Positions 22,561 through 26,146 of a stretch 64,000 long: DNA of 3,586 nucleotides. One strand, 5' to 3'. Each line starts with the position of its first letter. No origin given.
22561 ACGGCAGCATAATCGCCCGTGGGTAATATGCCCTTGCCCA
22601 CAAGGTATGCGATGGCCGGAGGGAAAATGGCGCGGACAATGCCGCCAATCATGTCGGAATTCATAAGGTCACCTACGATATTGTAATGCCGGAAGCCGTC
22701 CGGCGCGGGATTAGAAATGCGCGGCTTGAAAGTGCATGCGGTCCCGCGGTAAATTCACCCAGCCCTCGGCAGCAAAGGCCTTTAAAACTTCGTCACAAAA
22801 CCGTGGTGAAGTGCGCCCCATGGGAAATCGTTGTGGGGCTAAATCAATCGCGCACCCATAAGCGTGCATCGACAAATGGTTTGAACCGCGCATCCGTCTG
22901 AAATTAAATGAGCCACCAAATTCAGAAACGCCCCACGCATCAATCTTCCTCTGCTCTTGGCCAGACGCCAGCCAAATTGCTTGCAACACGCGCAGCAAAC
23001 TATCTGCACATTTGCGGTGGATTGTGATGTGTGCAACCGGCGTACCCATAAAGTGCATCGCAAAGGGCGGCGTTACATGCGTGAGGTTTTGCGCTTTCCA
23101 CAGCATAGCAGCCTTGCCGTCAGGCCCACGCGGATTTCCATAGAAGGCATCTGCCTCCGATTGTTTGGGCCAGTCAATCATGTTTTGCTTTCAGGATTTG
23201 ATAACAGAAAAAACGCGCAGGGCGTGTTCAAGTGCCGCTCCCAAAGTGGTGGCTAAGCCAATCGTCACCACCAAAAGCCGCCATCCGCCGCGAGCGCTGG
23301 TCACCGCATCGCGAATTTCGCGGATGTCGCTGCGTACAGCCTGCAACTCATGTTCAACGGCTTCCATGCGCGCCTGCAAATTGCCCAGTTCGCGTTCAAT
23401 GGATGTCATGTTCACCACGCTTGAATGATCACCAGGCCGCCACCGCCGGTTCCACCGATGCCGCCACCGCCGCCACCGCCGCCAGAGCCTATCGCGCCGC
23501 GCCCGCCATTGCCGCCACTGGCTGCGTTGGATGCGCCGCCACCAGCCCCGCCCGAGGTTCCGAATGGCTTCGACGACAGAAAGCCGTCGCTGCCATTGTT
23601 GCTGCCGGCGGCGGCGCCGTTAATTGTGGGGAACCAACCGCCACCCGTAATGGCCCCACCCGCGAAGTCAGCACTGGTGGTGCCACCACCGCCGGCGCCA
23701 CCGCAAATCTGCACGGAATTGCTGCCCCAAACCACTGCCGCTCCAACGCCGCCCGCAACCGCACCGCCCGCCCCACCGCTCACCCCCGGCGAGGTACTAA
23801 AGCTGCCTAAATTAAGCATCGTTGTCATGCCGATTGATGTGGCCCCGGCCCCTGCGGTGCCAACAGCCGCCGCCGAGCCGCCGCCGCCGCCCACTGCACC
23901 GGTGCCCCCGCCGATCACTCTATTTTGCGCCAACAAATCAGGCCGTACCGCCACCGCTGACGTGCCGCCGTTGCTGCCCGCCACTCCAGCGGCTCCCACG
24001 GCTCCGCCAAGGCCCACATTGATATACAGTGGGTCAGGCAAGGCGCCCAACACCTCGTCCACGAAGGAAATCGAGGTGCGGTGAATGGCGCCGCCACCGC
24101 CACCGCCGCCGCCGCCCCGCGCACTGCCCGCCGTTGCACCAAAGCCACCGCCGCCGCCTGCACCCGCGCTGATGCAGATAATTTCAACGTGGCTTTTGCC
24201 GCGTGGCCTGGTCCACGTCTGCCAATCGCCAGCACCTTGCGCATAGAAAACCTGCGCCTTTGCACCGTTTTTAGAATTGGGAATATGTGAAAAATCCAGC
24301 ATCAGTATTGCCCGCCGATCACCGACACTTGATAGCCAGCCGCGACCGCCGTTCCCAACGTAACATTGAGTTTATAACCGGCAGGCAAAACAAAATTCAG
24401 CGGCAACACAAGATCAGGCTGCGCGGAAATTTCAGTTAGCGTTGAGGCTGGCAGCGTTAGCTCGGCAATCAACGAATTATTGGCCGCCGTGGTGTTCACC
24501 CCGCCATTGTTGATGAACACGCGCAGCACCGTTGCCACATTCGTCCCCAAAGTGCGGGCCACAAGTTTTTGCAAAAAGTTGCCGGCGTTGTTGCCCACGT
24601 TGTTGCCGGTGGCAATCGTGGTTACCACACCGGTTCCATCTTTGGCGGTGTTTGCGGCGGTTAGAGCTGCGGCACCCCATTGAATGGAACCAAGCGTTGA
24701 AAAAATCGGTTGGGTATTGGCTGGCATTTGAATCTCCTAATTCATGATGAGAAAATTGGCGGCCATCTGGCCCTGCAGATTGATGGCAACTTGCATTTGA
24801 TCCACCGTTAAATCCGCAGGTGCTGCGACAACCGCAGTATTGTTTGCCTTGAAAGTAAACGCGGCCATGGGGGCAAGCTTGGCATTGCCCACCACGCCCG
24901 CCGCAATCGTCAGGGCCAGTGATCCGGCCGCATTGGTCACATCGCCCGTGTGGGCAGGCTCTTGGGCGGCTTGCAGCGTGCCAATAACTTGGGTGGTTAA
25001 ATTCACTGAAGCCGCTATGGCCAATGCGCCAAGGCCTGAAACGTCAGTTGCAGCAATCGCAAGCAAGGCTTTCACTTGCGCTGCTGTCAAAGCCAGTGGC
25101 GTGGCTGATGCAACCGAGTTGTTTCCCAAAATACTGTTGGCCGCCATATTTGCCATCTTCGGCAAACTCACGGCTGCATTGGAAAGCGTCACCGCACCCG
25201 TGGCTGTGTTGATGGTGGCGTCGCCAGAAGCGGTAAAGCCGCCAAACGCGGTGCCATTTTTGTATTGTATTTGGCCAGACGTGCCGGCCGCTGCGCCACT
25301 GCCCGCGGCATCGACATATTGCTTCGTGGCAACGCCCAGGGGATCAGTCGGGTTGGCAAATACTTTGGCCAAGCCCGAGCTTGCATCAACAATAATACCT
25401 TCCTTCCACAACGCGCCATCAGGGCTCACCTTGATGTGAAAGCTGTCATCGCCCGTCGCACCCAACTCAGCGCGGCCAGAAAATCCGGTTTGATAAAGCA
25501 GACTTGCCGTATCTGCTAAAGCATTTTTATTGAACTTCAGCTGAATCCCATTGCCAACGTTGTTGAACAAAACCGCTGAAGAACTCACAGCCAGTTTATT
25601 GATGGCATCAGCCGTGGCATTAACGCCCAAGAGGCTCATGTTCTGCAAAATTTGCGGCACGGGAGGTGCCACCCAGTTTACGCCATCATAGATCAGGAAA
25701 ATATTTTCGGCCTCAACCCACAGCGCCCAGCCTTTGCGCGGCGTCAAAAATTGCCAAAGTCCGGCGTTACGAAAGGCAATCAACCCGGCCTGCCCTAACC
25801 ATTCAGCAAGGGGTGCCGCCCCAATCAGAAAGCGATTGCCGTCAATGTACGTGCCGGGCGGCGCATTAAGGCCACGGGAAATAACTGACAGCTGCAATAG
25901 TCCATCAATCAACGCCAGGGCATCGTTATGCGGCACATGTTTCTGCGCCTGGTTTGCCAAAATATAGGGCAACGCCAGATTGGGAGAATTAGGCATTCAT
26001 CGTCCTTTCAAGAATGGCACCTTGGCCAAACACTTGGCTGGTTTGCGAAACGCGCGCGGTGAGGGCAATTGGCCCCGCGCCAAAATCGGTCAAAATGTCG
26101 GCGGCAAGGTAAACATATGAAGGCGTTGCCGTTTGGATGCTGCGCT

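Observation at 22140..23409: Complete lysis cassette attached to the GTA structural operon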

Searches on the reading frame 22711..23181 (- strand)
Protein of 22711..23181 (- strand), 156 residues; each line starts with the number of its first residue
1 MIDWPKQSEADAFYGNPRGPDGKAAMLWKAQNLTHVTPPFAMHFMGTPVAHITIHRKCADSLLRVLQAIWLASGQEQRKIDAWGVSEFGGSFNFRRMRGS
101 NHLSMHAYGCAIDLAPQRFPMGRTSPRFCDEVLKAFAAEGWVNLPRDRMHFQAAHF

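Call 5: search_protein_families(library=pfam, proteins=[window:22711-23181:-], max_evalue=0.1)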
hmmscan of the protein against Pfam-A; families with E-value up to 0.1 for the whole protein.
window:22711-23181:- (156 aa): 1 family
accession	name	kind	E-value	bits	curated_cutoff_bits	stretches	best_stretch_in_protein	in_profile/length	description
PF13539.11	Peptidase_M15_4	-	2.6e-07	31.5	25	1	99-152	2-69/70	D-alanyl-D-alanine carboxypeptidase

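Call 6: search_protein_families(library=phrogs, proteins=[window:22711-23181:-], max_evalue=0.1)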
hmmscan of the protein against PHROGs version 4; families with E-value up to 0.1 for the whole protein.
window:22711-23181:- (156 aa): 3 families
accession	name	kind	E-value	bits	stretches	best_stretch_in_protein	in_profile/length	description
phrog_17001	-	lysis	6.3e-24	86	1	3-155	113-264/265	endolysin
phrog_6584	-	unknown function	2.1e-12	48.5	1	31-125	19-114/154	-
phrog_1512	-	lysis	0.025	15.6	1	51-155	35-136/314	endolysin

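Call 31: search_dna_similar(query=window:22711-23181:-, collection=phages, mode=protein, max_rows=25, max_evalue=0.0001)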
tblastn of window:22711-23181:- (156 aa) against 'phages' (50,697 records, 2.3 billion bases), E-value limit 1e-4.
Records with a match: 164; places in all: 164; records where one place covers at least 80% of the query: 18.
Best place of each record, by identity: <60% 164.
By first word of the organism name: Flavobacterium 146; Roseobacter 4; Rhodobacter 4; Caudoviricetes 2; Paracoccus 2; Synechococcus 2; Aminobacter 1; Pseudanabaena 1; Rhizobium 1; Akkermansia 1.
By host as written in the record: Flavobacterium sp. BAL314 68; Flavobacterium columnare 62; - 16; Roseobacter denitrificans OCh114 4; Rhodobacter capsulatus YW1 4; Paracoccus marcusii JL-65 2; Flavobacterium columnare B185 2; Aminobacter sp. MSH1 1; and 5 more.
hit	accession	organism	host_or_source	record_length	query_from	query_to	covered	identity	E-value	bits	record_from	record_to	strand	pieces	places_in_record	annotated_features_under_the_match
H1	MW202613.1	Caudoviricetes sp.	Manatee Spring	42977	1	154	99%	48.2%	3e-44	160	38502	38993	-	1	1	n acetylmuramidase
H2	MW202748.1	Caudoviricetes sp.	Manatee Spring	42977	1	154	99%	48.2%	3e-44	160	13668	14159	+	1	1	n acetylmuramidase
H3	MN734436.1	Aminobacter phage Erebus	Aminobacter sp. MSH1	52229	1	154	99%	47.0%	9e-39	144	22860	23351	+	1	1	metallopeptidase | hypothetical protein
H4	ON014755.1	Pseudanabaena phage Pam3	Pseudanabaena sp.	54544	4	156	98%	35.7%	3e-15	77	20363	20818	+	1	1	lytic enzyme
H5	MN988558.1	Rhizobium phage RHph_Y1_11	Rhizobium phaseoli Y1_11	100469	4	156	98%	32.5%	7e-15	76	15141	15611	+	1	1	putative endolysin protein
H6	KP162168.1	Paracoccus phage vB_PmaS-R3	Paracoccus marcusii JL-65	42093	3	156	99%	31.7%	1e-14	75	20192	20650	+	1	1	endolysin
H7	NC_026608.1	Paracoccus phage vB_PmaS-R3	Paracoccus marcusii JL-65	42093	3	156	99%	31.7%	1e-14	75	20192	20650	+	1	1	endolysin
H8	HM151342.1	Roseobacter phage RDJL Phi 1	Roseobacter denitrificans OCh114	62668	2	154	98%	31.5%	3e-8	57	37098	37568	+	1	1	hypothetical protein RDJLphi1_gp61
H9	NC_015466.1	Roseobacter phage RDJL Phi 1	Roseobacter denitrificans OCh114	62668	2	154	98%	31.5%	3e-8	57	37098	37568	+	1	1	endolysin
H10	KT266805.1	Roseobacter phage RDJL Phi 2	Roseobacter denitrificans OCh114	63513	2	154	98%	31.5%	7e-8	56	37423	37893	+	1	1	hypothetical protein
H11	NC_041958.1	Roseobacter phage RDJL Phi 2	Roseobacter denitrificans OCh114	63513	2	154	98%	31.5%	7e-8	56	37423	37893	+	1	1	endolysin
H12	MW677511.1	Rhodobacter phage RcDurkin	Rhodobacter capsulatus YW1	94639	4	153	96%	30.1%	3e-9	60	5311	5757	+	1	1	16: lysin A L-Ala-D-Glu peptidase domain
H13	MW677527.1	Rhodobacter phage RcTiptonus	Rhodobacter capsulatus YW1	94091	4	153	96%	30.1%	5e-9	59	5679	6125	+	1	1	16: lysin A L-Ala-D-Glu peptidase domain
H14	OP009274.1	Rhodobacter phage RcKickapoo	Rhodobacter capsulatus YW1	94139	4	153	96%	29.4%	7e-9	59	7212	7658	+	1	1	lysin A, L-Ala-D-Glu peptidase domain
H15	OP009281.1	Rhodobacter phage RcMenchie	Rhodobacter capsulatus YW1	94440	4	153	96%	29.4%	7e-9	59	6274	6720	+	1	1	lysin A, L-Ala-D-Glu peptidase domain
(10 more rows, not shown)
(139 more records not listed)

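Call 33: get_annotated_region(hit=H3, flank=6000)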
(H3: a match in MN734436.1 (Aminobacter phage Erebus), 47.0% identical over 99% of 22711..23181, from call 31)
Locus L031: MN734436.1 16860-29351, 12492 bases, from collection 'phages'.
description: Aminobacter phage Erebus, complete genome.
organism: Aminobacter phage Erebus (NCBI taxid 2686310)
taxonomy: Viruses; Duplodnaviria; Heunggongvirae; Uroviricota; Caudoviricetes
host: Aminobacter sp. MSH1; source: Avedore wastewater; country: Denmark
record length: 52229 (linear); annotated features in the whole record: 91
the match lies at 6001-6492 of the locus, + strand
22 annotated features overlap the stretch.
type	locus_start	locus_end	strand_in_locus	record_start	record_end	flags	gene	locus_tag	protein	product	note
CDS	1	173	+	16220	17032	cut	-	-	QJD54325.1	hypothetical protein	product29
CDS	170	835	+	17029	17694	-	-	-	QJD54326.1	tail protein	product30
CDS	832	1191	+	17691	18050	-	-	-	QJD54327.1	tail protein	product31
CDS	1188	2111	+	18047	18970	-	-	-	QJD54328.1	tail protein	product32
CDS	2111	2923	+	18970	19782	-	-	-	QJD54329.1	tail protein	product33; tail protein (DUF2612)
CDS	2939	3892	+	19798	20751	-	-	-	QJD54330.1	hypothetical protein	product34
CDS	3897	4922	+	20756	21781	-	-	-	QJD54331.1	hypothetical protein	product35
CDS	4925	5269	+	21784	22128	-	-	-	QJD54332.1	hypothetical protein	product36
CDS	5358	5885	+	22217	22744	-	-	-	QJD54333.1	hypothetical protein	product37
CDS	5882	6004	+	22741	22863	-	-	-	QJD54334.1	hypothetical protein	product38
CDS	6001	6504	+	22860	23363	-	-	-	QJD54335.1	metallopeptidase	product39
CDS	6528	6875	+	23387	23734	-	-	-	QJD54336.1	hypothetical protein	product40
CDS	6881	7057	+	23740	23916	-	-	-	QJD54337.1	hypothetical protein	product41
CDS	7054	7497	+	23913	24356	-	-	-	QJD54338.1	hypothetical protein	product42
CDS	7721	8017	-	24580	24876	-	-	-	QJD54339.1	hypothetical protein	product43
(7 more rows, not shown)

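Call 34: get_annotated_region(hit=H4, flank=4000)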
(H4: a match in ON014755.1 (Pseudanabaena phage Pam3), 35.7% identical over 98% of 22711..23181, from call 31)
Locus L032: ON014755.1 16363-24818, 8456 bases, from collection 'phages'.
description: Pseudanabaena phage Pam3, complete genome.
organism: Pseudanabaena phage Pam3 (NCBI taxid 2936519)
taxonomy: Viruses; Duplodnaviria; Heunggongvirae; Uroviricota; Caudoviricetes
host: Pseudanabaena sp.; source: water samples from the Lake Chaohu; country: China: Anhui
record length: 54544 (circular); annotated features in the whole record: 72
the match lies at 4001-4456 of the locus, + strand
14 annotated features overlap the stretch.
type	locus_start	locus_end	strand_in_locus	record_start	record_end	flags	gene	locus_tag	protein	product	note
CDS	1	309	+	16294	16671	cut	-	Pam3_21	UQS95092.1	hypothetical protein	-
CDS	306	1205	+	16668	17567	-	-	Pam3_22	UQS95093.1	baseplate wedge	Baseplate wedge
CDS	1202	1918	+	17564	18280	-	-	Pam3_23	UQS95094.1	baseplate wedge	Baseplate wedge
CDS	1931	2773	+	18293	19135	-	-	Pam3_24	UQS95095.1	tail fiber protein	Tail fiber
CDS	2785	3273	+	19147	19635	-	-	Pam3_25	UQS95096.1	tail fiber assembly protein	Tail fiber assembly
CDS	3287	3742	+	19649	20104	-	-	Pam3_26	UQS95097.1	hypothetical protein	-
CDS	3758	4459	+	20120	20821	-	-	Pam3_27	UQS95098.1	lytic enzyme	Lytic enzyme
CDS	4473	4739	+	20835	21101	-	-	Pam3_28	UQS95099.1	holin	Holin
CDS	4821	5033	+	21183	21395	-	-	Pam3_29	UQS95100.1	hypothetical protein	-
CDS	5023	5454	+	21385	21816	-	-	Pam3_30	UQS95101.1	hypothetical protein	-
CDS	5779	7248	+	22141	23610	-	-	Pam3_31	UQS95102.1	helicase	Helicase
CDS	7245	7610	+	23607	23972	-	-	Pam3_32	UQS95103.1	hypothetical protein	-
CDS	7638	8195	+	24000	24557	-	-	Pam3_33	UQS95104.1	host-nuclease inhibitor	Host-nuclease inhibitor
CDS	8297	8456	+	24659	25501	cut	-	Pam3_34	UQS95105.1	ATP-binding protein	-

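Call 48: search_protein_families(library=pfam, proteins=[L031:6528-6875:+, L031:7054-7497:+], max_evalue=0.05)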
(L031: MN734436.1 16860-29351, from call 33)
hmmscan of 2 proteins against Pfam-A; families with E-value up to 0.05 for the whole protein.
L031:6528-6875:+ (115 aa): 1 family
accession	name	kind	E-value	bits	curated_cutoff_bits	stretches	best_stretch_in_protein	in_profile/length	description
PF01694.28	Rhomboid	-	0.039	14.6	22.6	0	64-98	59-94/143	Rhomboid domain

L031:7054-7497:+ (147 aa): 1 family
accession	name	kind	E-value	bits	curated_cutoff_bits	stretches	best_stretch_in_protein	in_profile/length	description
PF24319.2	DUF7491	-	0.0059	17.3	30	1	50-106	6-62/90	Coiled-coil region of unknown function (DUF7491)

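Call 53: get_annotated_region(hit=H2, flank=5000)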
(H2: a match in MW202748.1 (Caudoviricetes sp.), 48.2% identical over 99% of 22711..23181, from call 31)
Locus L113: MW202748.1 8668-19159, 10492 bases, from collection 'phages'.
description: Myoviridae sp. isolate ctGfd272, complete genome.
organism: Caudoviricetes sp. (NCBI taxid 2832643)
taxonomy: Viruses; Duplodnaviria; Heunggongvirae; Uroviricota; Caudoviricetes
host: -; source: Manatee Spring; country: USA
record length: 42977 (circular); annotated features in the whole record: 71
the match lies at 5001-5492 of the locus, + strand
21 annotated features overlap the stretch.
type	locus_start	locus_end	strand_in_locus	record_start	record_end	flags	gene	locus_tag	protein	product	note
CDS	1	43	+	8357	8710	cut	-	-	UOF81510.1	hypothetical protein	-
CDS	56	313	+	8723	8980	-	-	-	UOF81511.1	hypothetical protein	-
CDS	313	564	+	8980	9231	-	-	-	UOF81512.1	hypothetical protein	-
CDS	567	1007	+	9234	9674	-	-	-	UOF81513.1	hypothetical protein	-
CDS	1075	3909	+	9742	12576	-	-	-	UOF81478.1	putative tail fiber protein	-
CDS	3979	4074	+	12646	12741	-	-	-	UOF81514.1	hypothetical protein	-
CDS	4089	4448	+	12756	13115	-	-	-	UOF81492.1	endonuclease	-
CDS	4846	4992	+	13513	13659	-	-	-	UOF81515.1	hypothetical protein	-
CDS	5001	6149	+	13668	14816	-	-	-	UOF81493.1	n acetylmuramidase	-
CDS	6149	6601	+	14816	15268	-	-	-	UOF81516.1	hypothetical protein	-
CDS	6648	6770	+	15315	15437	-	-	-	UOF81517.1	hypothetical protein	-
CDS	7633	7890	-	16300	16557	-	-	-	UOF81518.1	hypothetical protein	-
CDS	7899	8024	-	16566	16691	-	-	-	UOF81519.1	hypothetical protein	-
CDS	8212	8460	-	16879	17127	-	-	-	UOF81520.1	hypothetical protein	-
CDS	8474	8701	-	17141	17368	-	-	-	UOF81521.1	hypothetical protein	-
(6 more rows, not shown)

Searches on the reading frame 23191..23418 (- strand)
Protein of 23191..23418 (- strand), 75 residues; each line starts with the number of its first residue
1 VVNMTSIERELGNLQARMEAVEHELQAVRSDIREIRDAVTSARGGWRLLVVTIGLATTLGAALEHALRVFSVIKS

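Call 5: search_protein_families(library=pfam, proteins=[window:23191-23418:-], max_evalue=0.1)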
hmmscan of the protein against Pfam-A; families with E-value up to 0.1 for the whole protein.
window:23191-23418:- (75 aa): 5 families
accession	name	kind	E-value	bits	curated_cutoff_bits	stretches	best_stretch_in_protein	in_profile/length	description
PF05377.16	FlaC_arch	-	8.7e-05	23.3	27.8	1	4-39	2-37/55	Flagella accessory protein C (FlaC)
PF07439.16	DUF1515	-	0.0038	17.6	22.2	1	4-64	35-95/113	Protein of unknown function (DUF1515)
PF05615.18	THOC7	-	0.046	14.5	28.7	1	5-43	69-107/136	Tho complex subunit 7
PF23991.1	DUF7310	-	0.047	14.6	40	1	4-36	32-64/83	Coiled-coil region of unknown function (DUF7310)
PF13941.12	MutL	-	0.097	11.9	27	1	5-72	31-96/450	MutL protein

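Call 6: search_protein_families(library=phrogs, proteins=[window:23191-23418:-], max_evalue=0.1)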
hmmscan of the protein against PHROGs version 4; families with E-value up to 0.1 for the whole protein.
window:23191-23418:- (75 aa): 2 families
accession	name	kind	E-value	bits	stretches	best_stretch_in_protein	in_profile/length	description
phrog_15500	-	unknown function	0.062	13.9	1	4-47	20-62/257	-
phrog_1219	-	tail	0.075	13.7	1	2-41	103-143/233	tail needle protein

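Call 51: search_dna_similar(query=window:23194-23409:-, collection=phages, mode=protein, max_rows=20, max_evalue=0.01)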
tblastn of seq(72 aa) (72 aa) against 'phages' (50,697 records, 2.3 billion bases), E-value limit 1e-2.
Records with a match: 3; places in all: 3; records where one place covers at least 80% of the query: 0.
Best place of each record, by identity: <60% 3.
By first word of the organism name: Rhodoferax 2; Caudoviricetes 1.
By host as written in the record: Rhodoferax sp. IMCC26218 2; - 1.
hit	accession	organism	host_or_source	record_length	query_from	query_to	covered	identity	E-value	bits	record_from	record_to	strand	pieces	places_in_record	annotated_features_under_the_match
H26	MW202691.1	Caudoviricetes sp.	Manatee Spring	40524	1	47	65%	40.4%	5e-5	44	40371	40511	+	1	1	none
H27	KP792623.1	Rhodoferax phage P26218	Rhodoferax sp. IMCC26218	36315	6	60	76%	29.1%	1e-3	40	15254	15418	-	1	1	hypothetical protein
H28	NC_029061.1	Rhodoferax phage P26218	Rhodoferax sp. IMCC26218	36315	6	60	76%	29.1%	1e-3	40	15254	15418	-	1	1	hypothetical protein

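Call 68: get_annotated_region(hit=H28, flank=3000)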
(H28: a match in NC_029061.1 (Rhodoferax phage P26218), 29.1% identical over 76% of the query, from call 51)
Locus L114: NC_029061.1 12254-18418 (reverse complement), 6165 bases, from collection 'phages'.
description: Rhodoferax phage P26218, complete genome.
organism: Rhodoferax phage P26218 (NCBI taxid 1636270)
taxonomy: Viruses; Duplodnaviria; Heunggongvirae; Uroviricota; Caudoviricetes
host: Rhodoferax sp. IMCC26218; source: -; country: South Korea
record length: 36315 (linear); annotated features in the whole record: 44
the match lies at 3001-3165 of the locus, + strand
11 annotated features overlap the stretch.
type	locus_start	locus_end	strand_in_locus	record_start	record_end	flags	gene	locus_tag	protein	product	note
CDS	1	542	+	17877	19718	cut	-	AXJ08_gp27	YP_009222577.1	hypothetical protein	-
CDS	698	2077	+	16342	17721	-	-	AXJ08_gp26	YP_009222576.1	hypothetical protein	-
CDS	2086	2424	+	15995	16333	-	-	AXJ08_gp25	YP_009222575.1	hypothetical protein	-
CDS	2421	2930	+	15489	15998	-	-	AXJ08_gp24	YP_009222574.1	hypothetical protein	-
CDS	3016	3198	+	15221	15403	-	-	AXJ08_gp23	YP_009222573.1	hypothetical protein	-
CDS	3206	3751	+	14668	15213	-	-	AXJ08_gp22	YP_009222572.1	hypothetical protein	contains both glycosyl hydrolase 108 and predicted peptidoglycan protein domains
CDS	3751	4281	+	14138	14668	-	-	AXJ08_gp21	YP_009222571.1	hypothetical protein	-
CDS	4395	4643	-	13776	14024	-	-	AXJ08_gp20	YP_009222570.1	hypothetical protein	-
CDS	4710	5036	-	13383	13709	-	-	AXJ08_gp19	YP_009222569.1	hypothetical protein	-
CDS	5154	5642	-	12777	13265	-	-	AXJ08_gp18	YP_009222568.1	hypothetical protein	-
CDS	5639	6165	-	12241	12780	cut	-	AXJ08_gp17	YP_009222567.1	hypothetical protein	contains HD domain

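Call 69: get_annotated_region(hit=H26, flank=4000)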
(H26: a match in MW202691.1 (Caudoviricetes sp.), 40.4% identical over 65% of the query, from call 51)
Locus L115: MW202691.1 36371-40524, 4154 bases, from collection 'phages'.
description: Podoviridae sp. isolate ctkAd229, complete genome.
organism: Caudoviricetes sp. (NCBI taxid 2832643)
taxonomy: Viruses; Duplodnaviria; Heunggongvirae; Uroviricota; Caudoviricetes
host: -; source: Manatee Spring; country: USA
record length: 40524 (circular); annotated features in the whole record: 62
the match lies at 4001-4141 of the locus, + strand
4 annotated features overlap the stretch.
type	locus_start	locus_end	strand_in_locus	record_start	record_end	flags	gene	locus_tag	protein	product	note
CDS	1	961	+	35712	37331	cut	-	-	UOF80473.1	tail spike protein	-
CDS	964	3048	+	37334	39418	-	-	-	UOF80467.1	pectate lyase superfamily protein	-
CDS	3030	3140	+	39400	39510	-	-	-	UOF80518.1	yeast-specific zinc responsive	-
CDS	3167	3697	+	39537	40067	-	-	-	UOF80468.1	D/-alanyl-D/-alanine carboxypeptidase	-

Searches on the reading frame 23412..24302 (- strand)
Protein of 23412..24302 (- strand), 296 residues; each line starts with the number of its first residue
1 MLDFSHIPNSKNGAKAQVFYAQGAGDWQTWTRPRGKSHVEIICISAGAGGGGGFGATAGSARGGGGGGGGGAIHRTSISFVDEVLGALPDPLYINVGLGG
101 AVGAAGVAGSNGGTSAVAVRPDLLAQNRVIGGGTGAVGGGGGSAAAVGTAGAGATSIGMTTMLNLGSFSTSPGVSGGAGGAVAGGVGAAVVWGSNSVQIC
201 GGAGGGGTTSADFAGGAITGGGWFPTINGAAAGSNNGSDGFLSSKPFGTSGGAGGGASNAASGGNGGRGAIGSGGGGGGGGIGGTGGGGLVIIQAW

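Call 5: search_protein_families(library=pfam, proteins=[window:23412-24302:-], max_evalue=0.1)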
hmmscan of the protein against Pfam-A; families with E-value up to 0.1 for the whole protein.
window:23412-24302:- (296 aa): 1 family
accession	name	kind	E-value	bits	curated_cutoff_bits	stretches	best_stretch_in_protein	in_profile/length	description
PF21722.4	Gly_rich_2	-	0.052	14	24.3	0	27-295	6-225/226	Glycine-rich domain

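Call 6: search_protein_families(library=phrogs, proteins=[window:23412-24302:-], max_evalue=0.1)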
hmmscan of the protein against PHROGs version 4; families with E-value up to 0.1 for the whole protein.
window:23412-24302:- (296 aa): 0 families

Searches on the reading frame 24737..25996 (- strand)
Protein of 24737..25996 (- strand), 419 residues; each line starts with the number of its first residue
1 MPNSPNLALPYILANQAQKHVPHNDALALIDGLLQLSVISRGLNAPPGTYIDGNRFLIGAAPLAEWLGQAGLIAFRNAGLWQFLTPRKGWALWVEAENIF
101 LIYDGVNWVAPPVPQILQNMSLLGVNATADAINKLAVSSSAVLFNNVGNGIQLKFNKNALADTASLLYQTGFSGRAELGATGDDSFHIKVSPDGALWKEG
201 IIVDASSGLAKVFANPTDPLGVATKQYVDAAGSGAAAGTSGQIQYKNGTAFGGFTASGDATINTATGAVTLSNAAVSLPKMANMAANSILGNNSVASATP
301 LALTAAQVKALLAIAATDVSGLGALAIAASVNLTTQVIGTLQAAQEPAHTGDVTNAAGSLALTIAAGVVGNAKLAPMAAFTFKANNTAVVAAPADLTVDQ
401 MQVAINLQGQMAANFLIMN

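Call 5: search_protein_families(library=pfam, proteins=[window:24737-25996:-], max_evalue=0.1)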
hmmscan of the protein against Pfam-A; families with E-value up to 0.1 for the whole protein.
window:24737-25996:- (419 aa): 2 families
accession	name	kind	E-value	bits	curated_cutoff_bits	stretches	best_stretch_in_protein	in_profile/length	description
PF10983.13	DUF2793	-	4.5e-25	87.8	27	1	23-109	1-87/87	Protein of unknown function (DUF2793)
PF19264.4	DUF5907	-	0.031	14.9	27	1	250-303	7-58/80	Repeat of unknown function (DUF5907)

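Call 6: search_protein_families(library=phrogs, proteins=[window:24737-25996:-], max_evalue=0.1)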
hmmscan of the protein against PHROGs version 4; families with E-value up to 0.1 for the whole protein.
window:24737-25996:- (419 aa): 7 families
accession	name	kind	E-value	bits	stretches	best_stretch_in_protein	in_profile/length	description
phrog_13925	-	unknown function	2.2e-51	176.1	2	2-110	2-110/640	-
phrog_25093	-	unknown function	2.7e-40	139.7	1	3-305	7-305/564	-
phrog_15388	-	unknown function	4.6e-40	139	1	3-222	3-220/345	-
phrog_5363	-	unknown function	4e-27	96.6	1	3-120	7-125/245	-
phrog_7049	-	tail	1.7e-16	61.5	1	5-110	7-113/246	tail fiber protein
phrog_21978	-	unknown function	1.8e-13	51.9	1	26-147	28-149/220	-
phrog_35360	-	tail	9e-12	45.8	1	28-113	31-114/260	tail fiber protein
